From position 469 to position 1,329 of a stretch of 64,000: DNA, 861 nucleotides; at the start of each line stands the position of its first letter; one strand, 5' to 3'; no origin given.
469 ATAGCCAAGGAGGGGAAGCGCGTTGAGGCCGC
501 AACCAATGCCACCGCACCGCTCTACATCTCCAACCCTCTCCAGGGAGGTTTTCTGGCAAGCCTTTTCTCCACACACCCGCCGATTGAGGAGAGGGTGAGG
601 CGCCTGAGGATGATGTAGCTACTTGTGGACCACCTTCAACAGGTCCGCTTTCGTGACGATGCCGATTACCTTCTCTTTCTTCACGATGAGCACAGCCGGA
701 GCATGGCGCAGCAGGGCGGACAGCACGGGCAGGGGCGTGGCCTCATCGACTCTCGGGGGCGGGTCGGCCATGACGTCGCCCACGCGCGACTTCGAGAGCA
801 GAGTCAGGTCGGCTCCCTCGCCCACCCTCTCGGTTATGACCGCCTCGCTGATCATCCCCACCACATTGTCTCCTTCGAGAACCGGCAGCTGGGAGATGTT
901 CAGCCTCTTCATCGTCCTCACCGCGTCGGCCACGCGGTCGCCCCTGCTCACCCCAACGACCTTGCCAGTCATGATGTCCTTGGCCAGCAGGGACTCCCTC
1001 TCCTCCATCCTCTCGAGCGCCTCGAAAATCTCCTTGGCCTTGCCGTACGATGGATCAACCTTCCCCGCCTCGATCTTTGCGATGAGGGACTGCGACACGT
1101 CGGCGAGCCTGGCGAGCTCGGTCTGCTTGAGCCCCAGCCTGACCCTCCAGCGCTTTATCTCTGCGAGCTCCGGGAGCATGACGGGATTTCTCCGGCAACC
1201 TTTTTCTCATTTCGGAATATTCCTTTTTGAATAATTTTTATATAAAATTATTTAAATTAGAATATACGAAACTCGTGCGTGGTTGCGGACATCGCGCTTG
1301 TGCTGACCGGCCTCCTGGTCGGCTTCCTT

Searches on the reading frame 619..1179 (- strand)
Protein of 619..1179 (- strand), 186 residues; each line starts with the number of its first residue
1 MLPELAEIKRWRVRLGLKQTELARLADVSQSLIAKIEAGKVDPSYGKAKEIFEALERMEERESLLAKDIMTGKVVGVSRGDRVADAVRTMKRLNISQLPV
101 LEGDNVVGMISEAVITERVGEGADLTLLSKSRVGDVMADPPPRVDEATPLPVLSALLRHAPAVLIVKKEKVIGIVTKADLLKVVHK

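Call 5: search_protein_families(library=pfam, proteins=[window:619-1179:-])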
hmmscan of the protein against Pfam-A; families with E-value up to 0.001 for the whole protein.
window:619-1179:- (186 aa): 4 families
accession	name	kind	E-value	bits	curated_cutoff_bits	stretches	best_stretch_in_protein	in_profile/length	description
PF00571.33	CBS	-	7.1e-18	65.1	24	2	66-113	1-49/57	CBS domain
PF01381.28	HTH_3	-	1.4e-11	44.7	23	1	8-56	1-49/55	Helix-turn-helix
PF13560.12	HTH_31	-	3.9e-09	37.1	27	1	6-59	4-58/64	Helix-turn-helix domain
PF12844.13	HTH_19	-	8.4e-06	26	30.2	1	8-55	4-51/64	Helix-turn-helix domain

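Call 8: find_homologous_proteins(query=window:619-1179:-)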
Query window:619-1179:- (186 aa): 1863 proteins with E <= 0.001 among 2474 candidates; the best 120 are listed.
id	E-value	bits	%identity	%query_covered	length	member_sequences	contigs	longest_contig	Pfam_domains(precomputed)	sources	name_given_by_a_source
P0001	1.7e-107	375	99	100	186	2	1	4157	PF12844.14,PF01381.29,PF13560.13,PF00571.34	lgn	-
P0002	1.1e-86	307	81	100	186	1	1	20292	PF01381.29,PF13560.13,PF00571.34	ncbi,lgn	ncbi:MAG: CBS domain-containing protein [Candidatus Micrarchaeia archaeon]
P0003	1.1e-85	304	80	100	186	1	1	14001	PF01381.29,PF13560.13,PF00571.34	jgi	-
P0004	4.9e-68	246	68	100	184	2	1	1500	PF01381.29,PF13560.13,PF00571.34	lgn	-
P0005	8.3e-60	220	61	100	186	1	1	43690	PF12844.14,PF01381.29,PF00571.34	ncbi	-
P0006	2.4e-59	218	63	99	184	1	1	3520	PF01381.29,PF00571.34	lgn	-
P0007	1.5e-58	215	60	99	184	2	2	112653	PF01381.29,PF00571.34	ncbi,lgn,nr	ncbi:CBS domain-containing protein [Candidatus Micrarchaeota archaeon]|nr:CBS domain-containing prot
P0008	2.1e-57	212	60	99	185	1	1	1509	PF12844.14,PF01381.29,PF13560.13,PF00571.34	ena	-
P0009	1.7e-53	199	56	100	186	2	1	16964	PF12844.14,PF01381.29,PF13560.13,PF00571.34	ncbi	-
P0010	1.3e-52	196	56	99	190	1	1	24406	PF12844.14,PF01381.29,PF13560.13,PF00571.34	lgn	-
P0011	2.0e-52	196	55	99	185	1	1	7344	PF12844.14,PF01381.29,PF13560.13,PF00571.34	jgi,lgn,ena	-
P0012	2.7e-52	195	55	99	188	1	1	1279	PF12844.14,PF01381.29,PF13560.13,PF00571.34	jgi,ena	-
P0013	8.3e-52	194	53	99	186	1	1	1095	PF12844.14,PF01381.29,PF13560.13,PF00571.34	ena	-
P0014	3.0e-51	192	56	100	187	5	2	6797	PF12844.14,PF01381.29,PF13560.13,PF00571.34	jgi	jgi:predicted transcriptional regulator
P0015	3.0e-51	192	54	99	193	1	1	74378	PF12844.14,PF01381.29,PF13560.13,PF00571.34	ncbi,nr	ncbi:CBS domain protein [Candidatus Gugararchaeum adminiculabundum]|nr:CBS domain protein [Candidatu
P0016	1.1e-50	190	54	99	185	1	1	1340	PF12844.14,PF01381.29,PF13560.13,PF00571.34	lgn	-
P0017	1.0e-49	187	53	99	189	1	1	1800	PF12844.14,PF01381.29,PF13560.13,PF00571.34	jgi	jgi:predicted transcriptional regulator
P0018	1.3e-49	186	54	99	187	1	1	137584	PF12844.14,PF01381.29,PF13560.13,PF00571.34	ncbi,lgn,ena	-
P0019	1.5e-49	186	53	99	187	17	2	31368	PF12844.14,PF01381.29,PF13560.13,PF00571.34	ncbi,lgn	ncbi:MAG: CBS domain-containing protein [Candidatus Bathyarchaeia archaeon]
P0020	2.3e-49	186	55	99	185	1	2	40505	PF12844.14,PF01381.29,PF13560.13,PF00571.34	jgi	-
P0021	2.5e-49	185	55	99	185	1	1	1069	PF12844.14,PF01381.29,PF13560.13,PF00571.34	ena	-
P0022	4.0e-49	185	53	100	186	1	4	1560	PF01381.29,PF13560.13,PF00571.34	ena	-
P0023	4.9e-49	185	52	100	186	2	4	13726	PF12844.14,PF01381.29,PF13560.13,PF00571.34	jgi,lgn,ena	-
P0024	2.2e-48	182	52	99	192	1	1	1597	PF12844.14,PF01381.29,PF00571.34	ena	-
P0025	2.4e-48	182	53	100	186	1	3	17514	PF12844.14,PF01381.29,PF13560.13,PF00571.34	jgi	jgi:predicted transcriptional regulator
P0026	4.4e-48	181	53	99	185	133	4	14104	PF12844.14,PF01381.29,PF13560.13,PF00571.34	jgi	jgi:predicted transcriptional regulator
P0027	4.5e-48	181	53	99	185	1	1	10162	PF12844.14,PF01381.29,PF13560.13,PF00571.34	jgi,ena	-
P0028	5.2e-48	181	53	99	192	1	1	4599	PF12844.14,PF01381.29,PF13560.13,PF00571.34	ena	-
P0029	5.6e-48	181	54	99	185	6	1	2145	PF12844.14,PF01381.29,PF13560.13,PF00571.34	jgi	jgi:predicted transcriptional regulator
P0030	7.4e-48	181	53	99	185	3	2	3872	PF01381.29,PF13560.13,PF00571.34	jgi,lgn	jgi:predicted transcriptional regulator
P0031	7.8e-48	181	52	99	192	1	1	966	PF12844.14,PF01381.29,PF13560.13,PF00571.34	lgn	-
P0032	1.0e-47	180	52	99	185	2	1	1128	PF01381.29,PF13560.13,PF00571.34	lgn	-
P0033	1.5e-47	180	52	99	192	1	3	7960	PF12844.14,PF01381.29,PF13560.13,PF00571.34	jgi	-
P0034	1.9e-47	179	53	99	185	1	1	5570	PF12844.14,PF01381.29,PF13560.13,PF00571.34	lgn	-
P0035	2.0e-47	179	52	99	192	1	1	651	PF12844.14,PF01381.29,PF13560.13,PF00571.34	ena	-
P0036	2.0e-47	179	53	99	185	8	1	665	PF12844.14,PF01381.29,PF13560.13,PF00571.34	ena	-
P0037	2.6e-47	179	55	100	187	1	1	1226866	PF01381.29,PF13560.13,PF00571.34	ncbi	-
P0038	2.7e-47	179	52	99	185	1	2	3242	PF12844.14,PF01381.29,PF13560.13,PF00571.34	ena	-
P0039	3.0e-47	179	51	98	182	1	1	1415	PF01381.29,PF13560.13,PF00571.34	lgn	-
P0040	3.0e-47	179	52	99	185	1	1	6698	PF12844.14,PF01381.29,PF13560.13,PF00571.34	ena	-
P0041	4.1e-47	178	51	99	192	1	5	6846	PF12844.14,PF01381.29,PF13560.13,PF00571.34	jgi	-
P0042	4.1e-47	178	51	99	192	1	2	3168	PF12844.14,PF01381.29,PF13560.13,PF00571.34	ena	-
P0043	4.6e-47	178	52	99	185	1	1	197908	PF12844.14,PF01381.29,PF13560.13,PF00571.34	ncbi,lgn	-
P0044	5.2e-47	178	53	99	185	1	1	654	PF12844.14,PF01381.29,PF13560.13,PF00571.34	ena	-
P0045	5.4e-47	178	50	99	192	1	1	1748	PF12844.14,PF01381.29,PF13560.13,PF00571.34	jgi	-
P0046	5.5e-47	178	51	99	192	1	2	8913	PF12844.14,PF01381.29,PF13560.13,PF00571.34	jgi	-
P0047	5.5e-47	178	51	99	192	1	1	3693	PF12844.14,PF01381.29,PF13560.13,PF00571.34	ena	-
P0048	5.6e-47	178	52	99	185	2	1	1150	PF12844.14,PF01381.29,PF13560.13,PF00571.34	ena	-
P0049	5.8e-47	178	51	100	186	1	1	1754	PF12844.14,PF01381.29,PF13560.13,PF00571.34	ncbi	-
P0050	6.1e-47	178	54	99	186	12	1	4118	PF01381.29,PF13560.13,PF00571.34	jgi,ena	-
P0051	6.5e-47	178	51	99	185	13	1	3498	PF12844.14,PF01381.29,PF13560.13,PF00571.34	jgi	jgi:predicted transcriptional regulator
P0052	8.5e-47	177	54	99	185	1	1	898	PF12844.14,PF01381.29,PF13560.13,PF00571.34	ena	-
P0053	9.6e-47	177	53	99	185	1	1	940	PF12844.14,PF01381.29,PF13560.13,PF00571.34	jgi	jgi:predicted transcriptional regulator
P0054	9.9e-47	177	51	100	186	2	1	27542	PF12844.14,PF01381.29,PF13560.13,PF00571.34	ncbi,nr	ncbi:MAG: CBS domain-containing protein [Candidatus Burarchaeum sp.]|nr:CBS domain-containing protei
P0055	1.0e-46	177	52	98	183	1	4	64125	PF12844.14,PF01381.29,PF13560.13,PF00571.34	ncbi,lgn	ncbi:MAG: CBS domain-containing protein [Candidatus Geothermarchaeales archaeon]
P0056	1.1e-46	177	51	99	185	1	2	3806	PF12844.14,PF01381.29,PF13560.13,PF00571.34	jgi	jgi:predicted transcriptional regulator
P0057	1.1e-46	177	52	99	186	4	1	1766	PF12844.14,PF01381.29,PF13560.13,PF00571.34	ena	-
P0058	1.2e-46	177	51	99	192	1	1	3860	PF12844.14,PF01381.29,PF13560.13,PF00571.34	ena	-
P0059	1.2e-46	177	51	99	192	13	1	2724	PF12844.14,PF01381.29,PF13560.13,PF00571.34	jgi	-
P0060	1.4e-46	177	53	100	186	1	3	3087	PF12844.14,PF01381.29,PF13560.13,PF00571.34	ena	-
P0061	1.4e-46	177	54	99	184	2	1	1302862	PF01381.29,PF13560.13,PF00571.34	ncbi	ncbi:MAG: CBS domain-containing protein [Candidatus Micrarchaeia archaeon]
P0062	1.5e-46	177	51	100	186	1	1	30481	PF01381.29,PF13560.13,PF00571.34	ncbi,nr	ncbi:CBS domain protein [Candidatus Burarchaeum australiense]|nr:CBS domain protein [Candidatus Bura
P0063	1.6e-46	176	51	99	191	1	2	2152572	PF01381.29,PF00571.34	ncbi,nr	ncbi:MAG: CBS domain-containing protein [Candidatus Bathyarchaeota archaeon]|nr:CBS domain-containin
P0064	2.1e-46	176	52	99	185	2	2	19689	PF12844.14,PF01381.29,PF13560.13,PF00571.34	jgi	jgi:predicted transcriptional regulator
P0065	2.2e-46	176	51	99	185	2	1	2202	PF01381.29,PF00571.34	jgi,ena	jgi:predicted transcriptional regulator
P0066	2.4e-46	176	54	99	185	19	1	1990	PF12844.14,PF01381.29,PF13560.13,PF00571.34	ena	-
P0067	2.5e-46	176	53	99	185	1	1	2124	PF12844.14,PF01381.29,PF13560.13,PF00571.34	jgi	jgi:predicted transcriptional regulator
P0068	2.8e-46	176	54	99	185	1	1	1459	PF12844.14,PF01381.29,PF13560.13,PF00571.34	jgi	-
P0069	3.4e-46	175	52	99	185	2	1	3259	PF12844.14,PF01381.29,PF13560.13,PF00571.34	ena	-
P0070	4.4e-46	175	49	98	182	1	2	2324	PF12844.14,PF01381.29,PF13560.13,PF00571.34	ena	-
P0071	4.8e-46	175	52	99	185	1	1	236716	PF12844.14,PF01381.29,PF13560.13,PF00571.34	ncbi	-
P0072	5.0e-46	175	53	99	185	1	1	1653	PF12844.14,PF01381.29,PF13560.13,PF00571.34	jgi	jgi:predicted transcriptional regulator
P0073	5.1e-46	175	50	99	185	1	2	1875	PF12844.14,PF01381.29,PF00571.34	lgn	-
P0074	5.1e-46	175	54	99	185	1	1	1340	PF12844.14,PF01381.29,PF13560.13,PF00571.34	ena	-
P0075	6.0e-46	175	51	99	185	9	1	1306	PF12844.14,PF01381.29,PF13560.13,PF00571.34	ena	-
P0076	6.2e-46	174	50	99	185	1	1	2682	PF01381.29,PF00571.34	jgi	jgi:predicted transcriptional regulator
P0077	6.3e-46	174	54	99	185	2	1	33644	PF12844.14,PF01381.29,PF13560.13,PF00571.34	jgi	-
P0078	6.3e-46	174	53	100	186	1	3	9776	PF12844.14,PF01381.29,PF13560.13,PF00571.34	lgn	-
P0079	6.4e-46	174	53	99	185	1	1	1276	PF12844.14,PF01381.29,PF13560.13,PF00571.34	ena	-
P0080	6.5e-46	174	52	99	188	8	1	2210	PF01381.29,PF13560.13,PF00571.34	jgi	-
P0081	7.6e-46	174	51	99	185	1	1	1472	PF12844.14,PF01381.29,PF13560.13,PF00571.34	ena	-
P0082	8.3e-46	174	54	99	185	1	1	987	PF12844.14,PF01381.29,PF13560.13,PF00571.34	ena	-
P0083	8.5e-46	174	51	99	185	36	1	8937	PF12844.14,PF01381.29,PF13560.13,PF00571.34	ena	-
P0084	8.5e-46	174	51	99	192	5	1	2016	PF12844.14,PF01381.29,PF13560.13,PF00571.34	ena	-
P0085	8.6e-46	174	51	99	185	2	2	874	PF12844.14,PF01381.29,PF13560.13,PF00571.34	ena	-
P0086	9.3e-46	174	52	99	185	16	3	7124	PF12844.14,PF01381.29,PF00571.34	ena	-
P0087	9.9e-46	174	54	99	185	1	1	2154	PF12844.14,PF01381.29,PF13560.13,PF00571.34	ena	-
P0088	1.1e-45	174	51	99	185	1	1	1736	PF12844.14,PF01381.29,PF00571.34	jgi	-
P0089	1.1e-45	174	52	99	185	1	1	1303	PF12844.14,PF01381.29,PF13560.13,PF00571.34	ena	-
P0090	1.2e-45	174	53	99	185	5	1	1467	PF12844.14,PF01381.29,PF13560.13,PF00571.34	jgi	jgi:predicted transcriptional regulator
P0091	1.2e-45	174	51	99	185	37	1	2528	PF01381.29,PF13560.13,PF00571.34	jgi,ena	-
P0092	1.2e-45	174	50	99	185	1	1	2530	PF12844.14,PF01381.29,PF13560.13,PF00571.34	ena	-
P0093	1.3e-45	173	53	99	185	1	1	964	PF12844.14,PF01381.29,PF13560.13,PF00571.34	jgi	-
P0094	1.3e-45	173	52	99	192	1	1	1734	PF12844.14,PF01381.29,PF13560.13,PF00571.34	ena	-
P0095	1.3e-45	173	51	99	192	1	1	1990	PF12844.14,PF01381.29,PF13560.13,PF00571.34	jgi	-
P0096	1.4e-45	173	51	99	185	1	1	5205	PF01381.29,PF00571.34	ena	-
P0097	1.5e-45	173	52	99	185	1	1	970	PF12844.14,PF01381.29,PF13560.13,PF00571.34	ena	-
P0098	1.6e-45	173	51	99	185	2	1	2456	PF12844.14,PF01381.29,PF13560.13,PF00571.34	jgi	jgi:predicted transcriptional regulator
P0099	1.7e-45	173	47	99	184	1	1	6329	PF12844.14,PF01381.29,PF00571.34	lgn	-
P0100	1.8e-45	173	52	99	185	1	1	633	PF12844.14,PF01381.29,PF13560.13,PF00571.34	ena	-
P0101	1.8e-45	173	51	99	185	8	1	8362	PF01381.29,PF13560.13,PF00571.34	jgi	jgi:predicted transcriptional regulator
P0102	2.0e-45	173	52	99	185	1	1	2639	PF12844.14,PF01381.29,PF13560.13,PF00571.34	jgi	jgi:predicted transcriptional regulator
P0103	2.0e-45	173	50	97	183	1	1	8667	PF12844.14,PF01381.29,PF13560.13,PF00571.34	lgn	-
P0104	2.2e-45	173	50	99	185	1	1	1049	PF01381.29,PF00571.34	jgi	jgi:predicted transcriptional regulator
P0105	2.2e-45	173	51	99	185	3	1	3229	PF12844.14,PF01381.29,PF13560.13,PF00571.34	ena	-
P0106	2.3e-45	173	52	99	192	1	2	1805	PF12844.14,PF01381.29,PF13560.13,PF00571.34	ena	-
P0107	2.3e-45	173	53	99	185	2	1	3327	PF12844.14,PF01381.29,PF13560.13,PF00571.34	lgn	-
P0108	2.4e-45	173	52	99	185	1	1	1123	PF12844.14,PF01381.29,PF13560.13,PF00571.34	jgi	jgi:predicted transcriptional regulator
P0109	2.5e-45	172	52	99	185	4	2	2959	PF12844.14,PF01381.29,PF13560.13,PF00571.34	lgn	-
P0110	2.5e-45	172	52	99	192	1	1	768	PF12844.14,PF01381.29,PF13560.13,PF00571.34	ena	-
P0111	2.6e-45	172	51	99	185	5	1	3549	PF12844.14,PF01381.29,PF13560.13,PF00571.34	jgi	jgi:predicted transcriptional regulator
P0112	2.7e-45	172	50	99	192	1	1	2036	PF01381.29,PF00571.34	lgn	-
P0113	2.7e-45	172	50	99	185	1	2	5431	PF01381.29,PF00571.34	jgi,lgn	jgi:predicted transcriptional regulator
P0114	2.8e-45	172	52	99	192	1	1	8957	PF12844.14,PF01381.29,PF13560.13,PF00571.34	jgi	jgi:predicted transcriptional regulator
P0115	3.1e-45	172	52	99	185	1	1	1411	PF01381.29,PF13560.13,PF00571.34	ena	-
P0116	3.1e-45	172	53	99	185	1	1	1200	PF12844.14,PF01381.29,PF00571.34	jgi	jgi:predicted transcriptional regulator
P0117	3.3e-45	172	52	99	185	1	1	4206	PF12844.14,PF01381.29,PF13560.13,PF00571.34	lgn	-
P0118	3.4e-45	172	51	99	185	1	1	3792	PF12844.14,PF01381.29,PF13560.13,PF00571.34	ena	-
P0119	3.8e-45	172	49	99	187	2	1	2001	PF12844.14,PF01381.29,PF13560.13,PF00571.34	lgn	-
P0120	3.8e-45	172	52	99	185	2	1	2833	PF12844.14,PF01381.29,PF13560.13,PF00571.34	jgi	jgi:predicted transcriptional regulator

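Call 10: find_encoding_contigs(protein=P0002, flank=10000, max_places=3)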
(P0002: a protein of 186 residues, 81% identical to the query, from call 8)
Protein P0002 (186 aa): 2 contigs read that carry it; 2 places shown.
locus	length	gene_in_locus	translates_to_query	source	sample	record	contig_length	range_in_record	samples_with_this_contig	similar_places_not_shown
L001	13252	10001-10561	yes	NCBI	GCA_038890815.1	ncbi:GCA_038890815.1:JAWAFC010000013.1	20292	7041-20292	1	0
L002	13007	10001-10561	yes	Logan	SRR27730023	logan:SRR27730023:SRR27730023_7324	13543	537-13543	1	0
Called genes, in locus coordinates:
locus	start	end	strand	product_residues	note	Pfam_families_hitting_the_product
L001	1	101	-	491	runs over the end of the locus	PF01406:tRNA-synt_1e, PF01921:tRNA-synt_1f (faint), PF09334:tRNA-synt_1g (weak), PF09190:DALR_2, PF23493:CysS_C (weak)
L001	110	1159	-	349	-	-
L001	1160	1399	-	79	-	PF01206:TusA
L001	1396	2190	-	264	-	PF00899:ThiF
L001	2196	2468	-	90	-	PF02597:ThiS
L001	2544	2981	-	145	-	-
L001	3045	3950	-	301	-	PF00291:PALP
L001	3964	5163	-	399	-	PF14397:ATPgrasp_ST (weak), PF02655:ATP-grasp_3 (faint), PF08443:RimK (faint), PF14398:ATPgrasp_YheCD (weak), PF02955:GSH-S_ATP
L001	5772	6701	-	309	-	PF00291:PALP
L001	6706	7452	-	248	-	PF00899:ThiF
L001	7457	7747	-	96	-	PF02597:ThiS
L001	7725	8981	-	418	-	PF00291:PALP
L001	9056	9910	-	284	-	-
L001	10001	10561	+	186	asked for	PF13560:HTH_31, PF01381:HTH_3, PF00571:CBS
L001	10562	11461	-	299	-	PF01435:Peptidase_M48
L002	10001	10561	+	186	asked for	PF13560:HTH_31, PF01381:HTH_3, PF00571:CBS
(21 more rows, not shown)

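Call 11: find_encoding_contigs(protein=P0003, flank=10000, max_places=3)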
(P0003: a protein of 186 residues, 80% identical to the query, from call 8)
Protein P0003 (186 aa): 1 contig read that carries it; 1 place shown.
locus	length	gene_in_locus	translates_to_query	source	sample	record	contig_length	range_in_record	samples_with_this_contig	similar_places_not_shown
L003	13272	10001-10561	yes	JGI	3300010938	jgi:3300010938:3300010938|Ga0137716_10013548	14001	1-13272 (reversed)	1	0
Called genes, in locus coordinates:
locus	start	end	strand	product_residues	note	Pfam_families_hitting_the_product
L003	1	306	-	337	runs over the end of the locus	PF04055:Radical_SAM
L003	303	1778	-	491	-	PF01406:tRNA-synt_1e, PF01921:tRNA-synt_1f (faint), PF09334:tRNA-synt_1g, PF09190:DALR_2, PF23493:CysS_C (weak)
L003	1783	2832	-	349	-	-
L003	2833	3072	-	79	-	PF01206:TusA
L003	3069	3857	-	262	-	PF00899:ThiF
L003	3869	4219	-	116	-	PF02597:ThiS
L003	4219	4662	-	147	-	-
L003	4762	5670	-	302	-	PF00291:PALP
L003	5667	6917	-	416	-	PF02955:GSH-S_ATP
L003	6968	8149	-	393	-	PF00291:PALP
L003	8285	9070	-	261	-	-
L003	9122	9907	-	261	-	-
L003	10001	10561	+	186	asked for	PF13560:HTH_31 (weak), PF01381:HTH_3, PF00571:CBS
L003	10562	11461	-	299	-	PF01435:Peptidase_M48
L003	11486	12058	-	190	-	PF04011:LemA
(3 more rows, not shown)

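Call 16: search_solved_structures(query=window:619-1179:-, max_evalue=0.001)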
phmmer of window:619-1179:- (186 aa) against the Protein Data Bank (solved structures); distinct sequences matched with E-value up to 0.001: 18.
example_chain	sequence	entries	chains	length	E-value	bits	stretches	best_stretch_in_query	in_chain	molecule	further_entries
9zng_7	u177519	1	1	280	5e-11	46.2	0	62-185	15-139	CBS domain-containing protein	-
9zni_7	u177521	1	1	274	5e-11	46.2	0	62-185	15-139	CBS domain-containing protein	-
9zni_6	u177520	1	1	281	2e-08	37.7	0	61-115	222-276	CBS domain-containing protein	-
2ef7_A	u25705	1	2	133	4.6e-08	36.5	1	64-126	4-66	Hypothetical protein ST2348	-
5awe_A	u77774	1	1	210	4.7e-07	33.3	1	65-183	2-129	Putative acetoin utilization protein, acetoin dehydrogenase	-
3kh5_A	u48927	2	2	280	1.1e-06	32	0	54-117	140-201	protein MJ1225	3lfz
4fry_A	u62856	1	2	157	1.5e-06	31.6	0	72-114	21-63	Putative signal-transduction protein with CBS domains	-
2p9m_A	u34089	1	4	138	4e-06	30.2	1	62-185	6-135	Hypothetical protein MJ0922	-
9z6r_A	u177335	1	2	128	1.6e-05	28.3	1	67-180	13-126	CBS domain containing protein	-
3ddj_A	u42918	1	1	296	3.2e-05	27.3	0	66-185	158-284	CBS domain-containing protein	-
5g5r_A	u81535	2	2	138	5.6e-05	26.5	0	67-115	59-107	SITE-2 PROTEASE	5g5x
2yzi_A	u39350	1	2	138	0.00024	24.4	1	67-183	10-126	Hypothetical protein PH0107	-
9s4v_A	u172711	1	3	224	0.00032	24.1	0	65-183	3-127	Acetoin utilization protein AcuB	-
1y5h_A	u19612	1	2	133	0.0004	23.7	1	65-182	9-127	hypothetical protein RV2626C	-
1xkf_A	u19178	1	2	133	0.00042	23.7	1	65-182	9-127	hypothetical protein RV2626C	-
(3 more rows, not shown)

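Call 17: search_protein_families(library=ncbifam, proteins=[window:619-1179:-], max_evalue=0.00001)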
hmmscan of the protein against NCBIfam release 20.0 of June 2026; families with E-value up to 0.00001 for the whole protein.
window:619-1179:- (186 aa): 7 families
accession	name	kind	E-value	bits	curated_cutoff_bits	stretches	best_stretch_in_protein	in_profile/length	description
TIGR01137.1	cysta_beta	equivalog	2.4e-11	43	510.25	1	57-183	328-455/457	cystathionine beta-synthase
NF053863.1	DS11_antiphage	equivalog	1.5e-10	40.7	260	1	71-180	82-188/305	CBS domain-containing anti-phage protein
TIGR03070.1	couple_hipB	subfamily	3.6e-10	39.6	71.65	1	7-55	6-54/58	type II toxin-antitoxin system Y4mF family antitoxin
NF041552.1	TF_PrdR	equivalog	1.7e-08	33.3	795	1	49-119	56-125/577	sigma-54 dependent transcriptional regulator PrdR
NF041630.1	CBS_CbpB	equivalog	8.6e-08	32.2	125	1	73-185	20-136/143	cyclic-di-AMP-binding protein CbpB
NF041569.1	A-tRNAntase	equivalog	1.4e-07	30.2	1440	1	65-184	310-426/880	A-adding tRNA nucleotidyltransferase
NF011447.0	PRK14869.2-3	equivalog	7.9e-07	28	522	0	64-113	68-118/540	putative manganese-dependent inorganic diphosphatase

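Call 19: find_encoding_contigs(protein=P0005, flank=10000, max_places=2)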
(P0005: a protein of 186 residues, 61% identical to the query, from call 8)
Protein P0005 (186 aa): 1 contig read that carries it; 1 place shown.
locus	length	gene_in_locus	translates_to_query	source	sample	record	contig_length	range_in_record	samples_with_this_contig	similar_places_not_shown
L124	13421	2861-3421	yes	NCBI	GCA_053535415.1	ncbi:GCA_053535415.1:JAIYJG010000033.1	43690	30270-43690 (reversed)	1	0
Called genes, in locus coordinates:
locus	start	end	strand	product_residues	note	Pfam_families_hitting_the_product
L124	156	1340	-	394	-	PF00132:Hexapep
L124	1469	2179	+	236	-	PF00535:Glycos_transf_2, PF10111:Glyco_tranf_2_2 (faint), PF13641:Glyco_tranf_2_3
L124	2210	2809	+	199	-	PF01209:Ubie_methyltran, PF03141:Methyltransf_29 (weak), PF13489:Methyltransf_23, PF07021:MetW, PF13649:Methyltransf_25, PF13847:Methyltransf_31, PF08241:Methyltransf_11, PF08242:Methyltransf_12, +2 more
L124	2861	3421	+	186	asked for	PF01381:HTH_3, PF12844:HTH_19 (faint), PF00571:CBS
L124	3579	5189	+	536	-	PF26626:DUF8201, PF13231:PMT_2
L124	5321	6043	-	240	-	PF00483:NTP_transferase, PF12804:NTP_transf_3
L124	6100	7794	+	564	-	PF02366:PMT, PF13231:PMT_2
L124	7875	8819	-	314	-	PF01370:Epimerase, PF04321:RmlD_sub_bind, PF01073:3Beta_HSD, PF07993:NAD_binding_4 (faint), PF16363:GDP_Man_Dehyd, PF02719:Polysacc_synt_2 (weak)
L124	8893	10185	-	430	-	PF03721:UDPG_MGDP_dh_N, PF00984:UDPG_MGDP_dh, PF03720:UDPG_MGDP_dh_C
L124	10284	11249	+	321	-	PF00535:Glycos_transf_2, PF10111:Glyco_tranf_2_2 (weak), PF13641:Glyco_tranf_2_3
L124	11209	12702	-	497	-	PF01943:Polysacc_synt, PF13440:Polysacc_synt_3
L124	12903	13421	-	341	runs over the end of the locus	PF03706:LPG_synthase_TM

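Call 20: find_encoding_contigs(protein=P0007, flank=10000, max_places=2)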
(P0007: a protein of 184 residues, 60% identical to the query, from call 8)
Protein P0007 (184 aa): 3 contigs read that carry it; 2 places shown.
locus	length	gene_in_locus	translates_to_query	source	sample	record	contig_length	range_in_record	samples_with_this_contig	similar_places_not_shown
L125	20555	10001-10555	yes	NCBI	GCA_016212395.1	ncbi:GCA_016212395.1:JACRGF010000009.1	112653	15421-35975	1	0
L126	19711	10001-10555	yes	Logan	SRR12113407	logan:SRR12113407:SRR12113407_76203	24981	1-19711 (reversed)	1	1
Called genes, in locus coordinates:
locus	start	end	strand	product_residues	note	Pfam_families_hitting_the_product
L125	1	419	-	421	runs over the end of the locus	PF02403:Seryl_tRNA_N, PF00587:tRNA-synt_2b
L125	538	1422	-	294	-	PF00389:2-Hacid_dh, PF02826:2-Hacid_dh_C, PF03446:NAD_binding_2 (weak)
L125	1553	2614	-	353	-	PF00266:Aminotran_5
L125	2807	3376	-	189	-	PF01997:Translin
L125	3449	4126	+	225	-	PF00696:AA_kinase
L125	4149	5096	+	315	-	PF02749:QRPTase_N, PF01729:QRPTase_C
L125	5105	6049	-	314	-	PF00291:PALP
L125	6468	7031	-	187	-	PF03848:TehB, PF13489:Methyltransf_23, PF01209:Ubie_methyltran, PF02353:CMAS, PF13847:Methyltransf_31, PF08241:Methyltransf_11, PF08242:Methyltransf_12, PF13649:Methyltransf_25, +3 more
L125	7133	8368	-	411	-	PF00291:PALP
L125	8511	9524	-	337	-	PF00132:Hexapep, PF14602:Hexapep_2 (weak)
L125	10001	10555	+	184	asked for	PF01381:HTH_3, PF00571:CBS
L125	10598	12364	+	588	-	PF13231:PMT_2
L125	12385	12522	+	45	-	-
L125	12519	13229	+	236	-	PF02353:CMAS, PF13489:Methyltransf_23, PF01209:Ubie_methyltran, PF07021:MetW, PF13847:Methyltransf_31, PF08241:Methyltransf_11, PF08242:Methyltransf_12, PF13649:Methyltransf_25, +3 more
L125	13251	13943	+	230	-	PF00535:Glycos_transf_2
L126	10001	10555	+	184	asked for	PF01381:HTH_3, PF00571:CBS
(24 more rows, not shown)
